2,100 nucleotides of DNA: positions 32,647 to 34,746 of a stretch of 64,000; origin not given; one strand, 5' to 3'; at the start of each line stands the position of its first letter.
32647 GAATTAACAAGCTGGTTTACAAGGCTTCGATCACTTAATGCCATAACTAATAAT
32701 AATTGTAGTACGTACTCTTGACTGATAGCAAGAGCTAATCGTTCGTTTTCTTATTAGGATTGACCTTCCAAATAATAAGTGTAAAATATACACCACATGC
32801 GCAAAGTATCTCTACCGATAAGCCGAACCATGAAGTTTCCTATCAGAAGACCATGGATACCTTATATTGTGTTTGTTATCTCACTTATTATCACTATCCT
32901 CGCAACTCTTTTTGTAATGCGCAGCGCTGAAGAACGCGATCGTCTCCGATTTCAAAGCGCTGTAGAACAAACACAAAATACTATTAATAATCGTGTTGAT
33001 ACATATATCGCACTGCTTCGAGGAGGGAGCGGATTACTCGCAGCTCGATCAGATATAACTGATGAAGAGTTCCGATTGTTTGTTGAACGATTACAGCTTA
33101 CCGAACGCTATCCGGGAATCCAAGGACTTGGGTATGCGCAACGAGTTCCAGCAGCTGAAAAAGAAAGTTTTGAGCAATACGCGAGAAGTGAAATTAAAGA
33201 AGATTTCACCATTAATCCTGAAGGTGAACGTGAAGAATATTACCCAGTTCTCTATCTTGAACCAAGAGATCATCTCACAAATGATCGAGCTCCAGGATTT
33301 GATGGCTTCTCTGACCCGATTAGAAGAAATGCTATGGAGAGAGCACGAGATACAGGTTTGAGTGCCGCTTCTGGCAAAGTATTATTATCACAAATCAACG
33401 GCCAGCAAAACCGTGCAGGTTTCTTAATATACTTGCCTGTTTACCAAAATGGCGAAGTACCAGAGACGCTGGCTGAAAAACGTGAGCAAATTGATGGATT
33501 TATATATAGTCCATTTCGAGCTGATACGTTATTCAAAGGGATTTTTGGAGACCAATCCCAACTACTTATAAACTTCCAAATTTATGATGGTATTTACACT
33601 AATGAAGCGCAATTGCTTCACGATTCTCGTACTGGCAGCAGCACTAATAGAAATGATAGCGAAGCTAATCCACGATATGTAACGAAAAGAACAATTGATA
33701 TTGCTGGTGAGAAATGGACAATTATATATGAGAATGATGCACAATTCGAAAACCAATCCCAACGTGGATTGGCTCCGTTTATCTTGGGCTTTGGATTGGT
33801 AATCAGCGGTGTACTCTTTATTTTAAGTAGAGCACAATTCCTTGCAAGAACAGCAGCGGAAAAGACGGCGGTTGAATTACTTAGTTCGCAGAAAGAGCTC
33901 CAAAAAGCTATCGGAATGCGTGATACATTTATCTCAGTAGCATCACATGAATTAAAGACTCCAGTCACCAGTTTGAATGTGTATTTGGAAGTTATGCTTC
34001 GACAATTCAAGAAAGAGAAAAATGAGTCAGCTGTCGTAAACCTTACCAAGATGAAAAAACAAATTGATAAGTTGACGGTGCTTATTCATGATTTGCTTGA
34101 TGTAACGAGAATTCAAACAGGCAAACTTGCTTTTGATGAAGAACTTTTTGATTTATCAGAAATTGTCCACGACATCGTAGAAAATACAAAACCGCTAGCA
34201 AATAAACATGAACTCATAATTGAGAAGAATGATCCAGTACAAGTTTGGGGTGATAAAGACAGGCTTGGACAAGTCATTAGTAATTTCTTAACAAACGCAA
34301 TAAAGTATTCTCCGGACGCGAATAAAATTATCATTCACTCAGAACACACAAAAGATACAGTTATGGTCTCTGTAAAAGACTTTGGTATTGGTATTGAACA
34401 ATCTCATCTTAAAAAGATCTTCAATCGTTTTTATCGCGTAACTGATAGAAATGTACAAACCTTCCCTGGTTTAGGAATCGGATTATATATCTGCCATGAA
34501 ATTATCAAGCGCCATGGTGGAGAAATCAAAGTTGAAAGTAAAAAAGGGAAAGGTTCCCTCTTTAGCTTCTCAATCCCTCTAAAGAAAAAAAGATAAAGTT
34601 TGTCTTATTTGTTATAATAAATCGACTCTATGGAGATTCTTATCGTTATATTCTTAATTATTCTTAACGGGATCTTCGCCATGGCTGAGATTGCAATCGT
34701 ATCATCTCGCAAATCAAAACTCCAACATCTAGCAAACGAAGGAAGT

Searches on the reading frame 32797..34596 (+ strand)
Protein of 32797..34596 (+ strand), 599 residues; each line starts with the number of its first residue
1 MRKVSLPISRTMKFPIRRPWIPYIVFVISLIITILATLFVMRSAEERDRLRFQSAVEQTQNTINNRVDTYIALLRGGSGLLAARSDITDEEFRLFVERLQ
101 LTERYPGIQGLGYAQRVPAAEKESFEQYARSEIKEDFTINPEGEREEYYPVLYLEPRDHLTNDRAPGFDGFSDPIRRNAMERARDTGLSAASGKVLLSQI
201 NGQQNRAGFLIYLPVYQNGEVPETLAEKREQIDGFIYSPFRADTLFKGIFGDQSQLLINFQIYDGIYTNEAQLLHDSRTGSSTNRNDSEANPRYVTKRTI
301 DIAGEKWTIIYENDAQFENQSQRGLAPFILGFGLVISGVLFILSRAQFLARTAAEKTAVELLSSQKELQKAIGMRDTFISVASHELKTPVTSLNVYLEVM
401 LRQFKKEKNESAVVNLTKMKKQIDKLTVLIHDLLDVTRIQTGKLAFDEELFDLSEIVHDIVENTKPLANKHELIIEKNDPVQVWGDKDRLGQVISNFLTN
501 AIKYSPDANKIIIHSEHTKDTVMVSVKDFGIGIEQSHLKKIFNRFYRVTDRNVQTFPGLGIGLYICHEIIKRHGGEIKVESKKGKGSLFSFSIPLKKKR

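Call 31: find_encoding_contigs(protein=window:32797-34596:+, flank=10000, max_places=1)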
Protein window:32797-34596:+ (599 aa): 2 contigs read that carry it; 1 place shown.
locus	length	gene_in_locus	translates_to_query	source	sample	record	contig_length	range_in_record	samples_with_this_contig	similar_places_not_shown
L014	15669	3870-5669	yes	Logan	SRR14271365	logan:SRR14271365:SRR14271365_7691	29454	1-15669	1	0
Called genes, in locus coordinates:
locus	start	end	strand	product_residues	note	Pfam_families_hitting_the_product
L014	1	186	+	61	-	?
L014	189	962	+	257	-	PF00459:Inositol_P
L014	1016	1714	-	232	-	-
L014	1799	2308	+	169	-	-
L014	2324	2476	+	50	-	-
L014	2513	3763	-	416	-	PF03448:MgtE_N, PF00571:CBS (faint), PF01769:MgtE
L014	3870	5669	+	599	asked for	PF03924:CHASE, PF00512:HisKA, PF02518:HATPase_c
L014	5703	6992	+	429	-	PF01595:CNNM, PF00571:CBS, PF03471:CorC_HlyC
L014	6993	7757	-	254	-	PF01569:PAP2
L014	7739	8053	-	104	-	PF01638:HxlR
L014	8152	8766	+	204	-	PF02589:LUD_dom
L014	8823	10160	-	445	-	PF00875:DNA_photolyase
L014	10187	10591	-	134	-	PF01035:DNA_binding_1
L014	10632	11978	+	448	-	PF02308:MgtC, PF13194:DUF4010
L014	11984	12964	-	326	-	PF00188:CAP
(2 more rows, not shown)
